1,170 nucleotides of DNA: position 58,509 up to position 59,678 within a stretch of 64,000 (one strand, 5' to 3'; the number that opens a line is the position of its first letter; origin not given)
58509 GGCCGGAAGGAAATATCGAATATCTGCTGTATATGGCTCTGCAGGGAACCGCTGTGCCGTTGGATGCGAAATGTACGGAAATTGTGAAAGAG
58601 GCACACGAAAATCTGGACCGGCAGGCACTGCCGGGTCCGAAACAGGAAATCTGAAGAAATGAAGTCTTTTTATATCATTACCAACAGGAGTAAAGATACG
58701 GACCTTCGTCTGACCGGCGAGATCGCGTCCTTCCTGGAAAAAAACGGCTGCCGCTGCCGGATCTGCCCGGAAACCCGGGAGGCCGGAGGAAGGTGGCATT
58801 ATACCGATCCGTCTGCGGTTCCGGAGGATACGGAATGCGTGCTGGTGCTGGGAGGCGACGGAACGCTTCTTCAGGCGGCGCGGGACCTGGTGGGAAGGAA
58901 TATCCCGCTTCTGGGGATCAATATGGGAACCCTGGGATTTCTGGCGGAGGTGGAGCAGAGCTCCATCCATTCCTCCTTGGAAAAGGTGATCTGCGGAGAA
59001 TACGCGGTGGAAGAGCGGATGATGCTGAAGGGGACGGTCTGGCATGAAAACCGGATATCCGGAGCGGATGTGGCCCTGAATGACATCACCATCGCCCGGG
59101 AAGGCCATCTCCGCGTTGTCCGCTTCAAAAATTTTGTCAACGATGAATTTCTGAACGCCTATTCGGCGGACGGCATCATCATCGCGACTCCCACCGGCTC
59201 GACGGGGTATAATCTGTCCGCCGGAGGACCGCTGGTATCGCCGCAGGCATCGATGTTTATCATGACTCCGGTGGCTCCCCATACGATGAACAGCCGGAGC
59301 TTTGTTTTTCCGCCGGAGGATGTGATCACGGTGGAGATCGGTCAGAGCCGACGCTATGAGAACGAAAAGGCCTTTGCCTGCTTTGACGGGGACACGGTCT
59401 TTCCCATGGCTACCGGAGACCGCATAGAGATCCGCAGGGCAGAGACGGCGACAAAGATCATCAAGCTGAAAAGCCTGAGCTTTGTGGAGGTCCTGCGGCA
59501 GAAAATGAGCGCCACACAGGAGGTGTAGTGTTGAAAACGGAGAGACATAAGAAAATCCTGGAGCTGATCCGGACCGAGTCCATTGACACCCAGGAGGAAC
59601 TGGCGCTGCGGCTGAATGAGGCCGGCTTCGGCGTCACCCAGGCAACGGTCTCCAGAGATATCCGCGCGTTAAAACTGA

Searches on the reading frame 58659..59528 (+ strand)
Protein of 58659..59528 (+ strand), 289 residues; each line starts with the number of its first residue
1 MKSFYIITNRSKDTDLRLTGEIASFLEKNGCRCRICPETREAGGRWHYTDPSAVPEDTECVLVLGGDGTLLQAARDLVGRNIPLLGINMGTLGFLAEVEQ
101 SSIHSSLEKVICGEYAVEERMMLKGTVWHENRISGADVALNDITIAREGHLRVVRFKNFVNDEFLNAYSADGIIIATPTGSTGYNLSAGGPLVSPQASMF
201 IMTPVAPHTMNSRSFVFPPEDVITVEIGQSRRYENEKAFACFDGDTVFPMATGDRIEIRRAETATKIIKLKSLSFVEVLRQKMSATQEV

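Call 10: search_protein_families(library=ncbifam, proteins=[window:58659-59528:+])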
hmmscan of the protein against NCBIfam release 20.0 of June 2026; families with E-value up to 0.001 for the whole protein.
window:58659-59528:+ (289 aa): 21 families
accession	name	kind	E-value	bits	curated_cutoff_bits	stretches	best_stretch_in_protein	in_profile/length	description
NF002892.0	PRK03372.1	equivalog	3.2e-65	220.5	299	1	6-283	10-292/312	NAD kinase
NF002521.0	PRK01911.1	equivalog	1.2e-64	218.5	309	1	48-284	55-285/292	NAD kinase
NF002561.0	PRK02155.1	equivalog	2.3e-62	211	371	1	19-284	24-286/297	NAD kinase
NF002306.0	PRK01231.1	equivalog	3.7e-60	203.6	316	1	22-285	29-291/299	NAD(+) kinase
NF002984.0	PRK03708.1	equivalog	3.2e-55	187.5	326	1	4-273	3-264/277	NAD(+) kinase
NF010678.0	PRK14076.1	equivalog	7e-54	183.7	493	1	3-283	293-567/570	bifunctional NADP phosphatase/NAD kinase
NF002732.0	PRK02649.1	equivalog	6e-53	180.3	348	1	51-283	62-289/305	NAD(+) kinase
NF002893.0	PRK03378.1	equivalog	1.6e-51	175.4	386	1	54-286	60-288/292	NAD(+) kinase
NF003391.0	PRK04539.1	equivalog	4.4e-51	173.8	470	1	25-284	38-290/296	inorganic polyphosphate/ATP-NAD kinase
NF002579.0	PRK02231.1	equivalog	2.4e-47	161.8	459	1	56-286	69-297/301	NAD(+) kinase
NF002731.0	PRK02645.1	equivalog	4.5e-47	160.9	312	1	9-284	11-291/305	NAD(+) kinase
NF002255.0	PRK01185.1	subfamily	1.5e-46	158.6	304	1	59-283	54-265/271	NAD(+) kinase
NF010679.0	PRK14077.1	equivalog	6.3e-41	140.6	343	1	55-284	62-284/287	NAD(+) kinase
NF010677.0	PRK14075.1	equivalog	1.6e-38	132.8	260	1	58-284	43-251/257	NAD(+) kinase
NF003406.0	PRK04761.1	equivalog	5.7e-28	97.8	211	1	55-208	34-183/257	NAD kinase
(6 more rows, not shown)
